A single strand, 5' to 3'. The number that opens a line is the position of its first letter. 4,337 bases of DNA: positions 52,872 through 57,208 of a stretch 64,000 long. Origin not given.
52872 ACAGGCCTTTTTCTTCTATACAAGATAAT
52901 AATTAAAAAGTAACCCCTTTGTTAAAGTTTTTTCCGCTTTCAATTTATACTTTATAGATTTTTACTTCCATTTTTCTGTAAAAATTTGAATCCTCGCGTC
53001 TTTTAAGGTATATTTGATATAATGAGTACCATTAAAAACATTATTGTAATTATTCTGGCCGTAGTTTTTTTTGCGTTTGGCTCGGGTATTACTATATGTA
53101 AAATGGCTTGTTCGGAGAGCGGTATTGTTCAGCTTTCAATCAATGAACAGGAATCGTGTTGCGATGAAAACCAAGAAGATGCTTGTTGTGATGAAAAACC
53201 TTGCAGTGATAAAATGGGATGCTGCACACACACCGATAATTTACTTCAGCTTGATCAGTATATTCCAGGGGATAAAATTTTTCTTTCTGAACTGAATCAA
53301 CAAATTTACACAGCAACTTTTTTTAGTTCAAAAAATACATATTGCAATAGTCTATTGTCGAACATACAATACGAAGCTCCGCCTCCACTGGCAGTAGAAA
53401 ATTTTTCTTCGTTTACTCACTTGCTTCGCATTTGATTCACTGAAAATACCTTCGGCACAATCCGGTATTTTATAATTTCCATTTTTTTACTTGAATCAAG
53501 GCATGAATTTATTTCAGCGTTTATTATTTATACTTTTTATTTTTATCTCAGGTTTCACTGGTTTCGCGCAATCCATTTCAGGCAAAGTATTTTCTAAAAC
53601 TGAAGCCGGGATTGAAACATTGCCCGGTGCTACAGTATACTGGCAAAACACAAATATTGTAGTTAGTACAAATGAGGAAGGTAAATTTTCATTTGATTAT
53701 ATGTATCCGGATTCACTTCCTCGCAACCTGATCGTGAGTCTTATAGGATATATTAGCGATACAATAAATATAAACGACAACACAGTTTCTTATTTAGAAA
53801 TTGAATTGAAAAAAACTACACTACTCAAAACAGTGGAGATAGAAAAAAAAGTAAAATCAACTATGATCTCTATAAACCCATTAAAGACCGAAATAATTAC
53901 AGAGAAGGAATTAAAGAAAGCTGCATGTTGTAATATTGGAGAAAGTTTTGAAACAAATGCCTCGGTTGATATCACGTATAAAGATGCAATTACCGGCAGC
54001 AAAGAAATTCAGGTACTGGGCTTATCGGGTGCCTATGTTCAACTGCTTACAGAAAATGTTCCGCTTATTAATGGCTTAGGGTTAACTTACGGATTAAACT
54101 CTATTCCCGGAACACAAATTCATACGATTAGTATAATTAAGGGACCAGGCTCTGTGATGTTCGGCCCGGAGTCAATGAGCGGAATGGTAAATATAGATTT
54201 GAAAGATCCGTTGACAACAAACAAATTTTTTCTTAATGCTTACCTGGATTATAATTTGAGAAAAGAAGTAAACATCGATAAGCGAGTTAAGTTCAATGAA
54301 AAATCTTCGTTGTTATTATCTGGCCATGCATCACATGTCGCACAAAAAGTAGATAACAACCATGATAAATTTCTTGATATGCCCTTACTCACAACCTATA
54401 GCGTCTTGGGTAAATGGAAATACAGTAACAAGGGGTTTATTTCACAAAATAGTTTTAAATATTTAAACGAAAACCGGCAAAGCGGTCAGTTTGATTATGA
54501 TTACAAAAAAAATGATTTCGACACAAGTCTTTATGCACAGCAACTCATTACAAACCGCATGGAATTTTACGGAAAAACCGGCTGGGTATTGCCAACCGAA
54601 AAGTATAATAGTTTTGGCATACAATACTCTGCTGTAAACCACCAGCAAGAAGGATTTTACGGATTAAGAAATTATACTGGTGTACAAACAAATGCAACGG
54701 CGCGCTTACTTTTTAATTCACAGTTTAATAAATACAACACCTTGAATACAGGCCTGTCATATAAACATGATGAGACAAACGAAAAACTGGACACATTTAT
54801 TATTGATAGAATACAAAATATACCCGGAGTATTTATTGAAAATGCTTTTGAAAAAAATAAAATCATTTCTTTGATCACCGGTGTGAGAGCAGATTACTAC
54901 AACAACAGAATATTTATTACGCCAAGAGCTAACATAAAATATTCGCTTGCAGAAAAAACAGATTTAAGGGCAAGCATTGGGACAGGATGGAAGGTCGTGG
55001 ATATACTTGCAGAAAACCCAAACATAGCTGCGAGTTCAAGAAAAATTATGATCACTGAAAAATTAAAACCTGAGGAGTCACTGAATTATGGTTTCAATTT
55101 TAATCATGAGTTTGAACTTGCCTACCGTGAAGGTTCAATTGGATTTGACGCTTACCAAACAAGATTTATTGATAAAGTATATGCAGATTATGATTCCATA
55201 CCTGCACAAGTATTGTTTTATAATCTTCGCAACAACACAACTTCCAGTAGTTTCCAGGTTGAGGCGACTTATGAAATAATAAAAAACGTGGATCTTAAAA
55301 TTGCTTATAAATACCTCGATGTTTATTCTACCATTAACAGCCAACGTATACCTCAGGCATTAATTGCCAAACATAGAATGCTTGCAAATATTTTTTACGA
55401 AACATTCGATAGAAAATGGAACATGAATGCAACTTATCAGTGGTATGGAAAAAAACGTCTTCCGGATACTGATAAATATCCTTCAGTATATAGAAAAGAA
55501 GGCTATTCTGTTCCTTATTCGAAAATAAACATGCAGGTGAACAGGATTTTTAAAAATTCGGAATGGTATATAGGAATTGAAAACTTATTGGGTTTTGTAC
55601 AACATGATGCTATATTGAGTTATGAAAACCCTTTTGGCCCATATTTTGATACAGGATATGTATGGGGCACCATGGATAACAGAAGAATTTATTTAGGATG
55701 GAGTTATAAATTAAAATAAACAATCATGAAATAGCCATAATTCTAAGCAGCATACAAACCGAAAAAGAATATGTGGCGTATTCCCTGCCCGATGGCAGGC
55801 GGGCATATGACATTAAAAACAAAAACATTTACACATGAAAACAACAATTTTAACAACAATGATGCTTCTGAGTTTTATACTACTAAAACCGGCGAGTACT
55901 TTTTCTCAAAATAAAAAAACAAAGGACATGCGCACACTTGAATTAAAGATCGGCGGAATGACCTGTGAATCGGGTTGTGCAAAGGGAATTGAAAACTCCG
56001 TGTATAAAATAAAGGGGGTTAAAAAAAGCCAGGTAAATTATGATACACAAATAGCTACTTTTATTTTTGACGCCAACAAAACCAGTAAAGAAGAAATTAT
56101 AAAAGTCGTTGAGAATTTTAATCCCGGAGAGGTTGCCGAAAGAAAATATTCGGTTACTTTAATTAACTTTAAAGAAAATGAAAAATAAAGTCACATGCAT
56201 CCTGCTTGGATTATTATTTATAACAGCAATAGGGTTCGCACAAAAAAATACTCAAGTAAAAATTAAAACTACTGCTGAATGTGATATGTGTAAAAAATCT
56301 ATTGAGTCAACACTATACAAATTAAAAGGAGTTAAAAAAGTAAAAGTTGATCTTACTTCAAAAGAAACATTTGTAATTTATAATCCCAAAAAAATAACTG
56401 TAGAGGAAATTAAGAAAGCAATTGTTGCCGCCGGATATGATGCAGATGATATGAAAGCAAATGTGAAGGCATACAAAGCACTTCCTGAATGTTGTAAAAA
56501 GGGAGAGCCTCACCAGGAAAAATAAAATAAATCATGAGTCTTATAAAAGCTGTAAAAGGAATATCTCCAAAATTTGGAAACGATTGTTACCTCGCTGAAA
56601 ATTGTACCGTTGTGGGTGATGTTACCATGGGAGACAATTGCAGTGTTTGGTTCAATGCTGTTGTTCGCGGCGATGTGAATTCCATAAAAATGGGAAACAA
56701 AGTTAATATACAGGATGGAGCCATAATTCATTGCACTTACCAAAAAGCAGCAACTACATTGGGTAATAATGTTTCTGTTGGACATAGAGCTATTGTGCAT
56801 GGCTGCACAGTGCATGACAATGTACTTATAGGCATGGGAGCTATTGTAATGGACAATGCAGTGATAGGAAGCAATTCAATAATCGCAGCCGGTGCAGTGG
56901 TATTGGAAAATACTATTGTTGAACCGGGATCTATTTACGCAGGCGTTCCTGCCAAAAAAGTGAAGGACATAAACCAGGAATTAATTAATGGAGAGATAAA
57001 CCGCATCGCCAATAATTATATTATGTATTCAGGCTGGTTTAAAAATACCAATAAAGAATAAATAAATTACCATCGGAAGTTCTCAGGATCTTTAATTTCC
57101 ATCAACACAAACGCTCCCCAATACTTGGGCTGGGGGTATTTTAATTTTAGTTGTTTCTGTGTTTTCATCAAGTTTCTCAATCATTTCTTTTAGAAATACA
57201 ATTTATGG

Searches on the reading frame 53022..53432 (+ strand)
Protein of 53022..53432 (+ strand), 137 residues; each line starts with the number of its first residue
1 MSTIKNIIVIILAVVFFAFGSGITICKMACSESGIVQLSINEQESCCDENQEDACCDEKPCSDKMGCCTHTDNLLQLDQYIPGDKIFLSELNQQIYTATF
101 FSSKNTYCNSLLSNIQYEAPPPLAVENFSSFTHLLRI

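Call 22: search_protein_families(library=pfam, proteins=[window:53022-53432:+], max_evalue=0.001)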
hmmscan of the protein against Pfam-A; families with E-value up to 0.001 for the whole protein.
window:53022-53432:+ (137 aa): 0 families

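Call 50: search_protein_families(library=ncbifam, proteins=[window:53022-53432:+], max_evalue=10)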
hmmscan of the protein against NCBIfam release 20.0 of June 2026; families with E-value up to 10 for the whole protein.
window:53022-53432:+ (137 aa): 1 family
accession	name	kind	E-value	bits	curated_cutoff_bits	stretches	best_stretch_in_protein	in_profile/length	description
NF047658.1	HYC_CC_PP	subfamily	1.1e-05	25.9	28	1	5-123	1-121/131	HYC_CC_PP family protein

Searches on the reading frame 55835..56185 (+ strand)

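Call 22: search_protein_families(library=pfam, proteins=[window:55835-56185:+], max_evalue=0.001)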
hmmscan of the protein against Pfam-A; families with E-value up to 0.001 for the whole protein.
window:55835-56185:+ (117 aa): 1 family
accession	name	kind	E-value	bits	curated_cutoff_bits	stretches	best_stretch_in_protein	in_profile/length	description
PF00403.32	HMA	-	8.1e-13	49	24.8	1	37-95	2-59/62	Heavy-metal-associated domain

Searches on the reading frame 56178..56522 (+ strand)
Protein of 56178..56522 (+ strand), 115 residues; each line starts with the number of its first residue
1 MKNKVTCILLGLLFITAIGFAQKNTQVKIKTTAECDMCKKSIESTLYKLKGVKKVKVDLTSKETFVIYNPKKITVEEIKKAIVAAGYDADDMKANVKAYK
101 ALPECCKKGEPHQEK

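Call 22: search_protein_families(library=pfam, proteins=[window:56178-56522:+], max_evalue=0.001)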
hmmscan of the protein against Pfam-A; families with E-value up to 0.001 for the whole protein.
window:56178-56522:+ (115 aa): 1 family
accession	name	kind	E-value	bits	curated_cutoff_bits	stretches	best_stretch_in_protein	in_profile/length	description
PF00403.32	HMA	-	8.2e-12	45.8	24.8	1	34-88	8-62/62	Heavy-metal-associated domain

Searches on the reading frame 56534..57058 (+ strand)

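Call 22: search_protein_families(library=pfam, proteins=[window:56534-57058:+], max_evalue=0.001)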
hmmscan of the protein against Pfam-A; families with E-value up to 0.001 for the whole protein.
window:56534-57058:+ (175 aa): 4 families
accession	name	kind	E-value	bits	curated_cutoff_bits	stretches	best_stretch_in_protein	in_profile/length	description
PF00132.30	Hexapep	-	1.9e-22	78.4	27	4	90-123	1-34/36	Bacterial transferase hexapeptide (six repeats)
PF25084.1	LbH_EIF2B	-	2.2e-11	44.1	54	2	16-114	8-102/105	EIF2B subunit epsilon LbH domain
PF21711.3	DCTN5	-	1.2e-05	25.5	40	1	35-160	39-162/182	Dynactin subunit 5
PF14602.12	Hexapep_2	-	0.00023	21.2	27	0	75-105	3-32/34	Hexapeptide repeat of succinyl-transferase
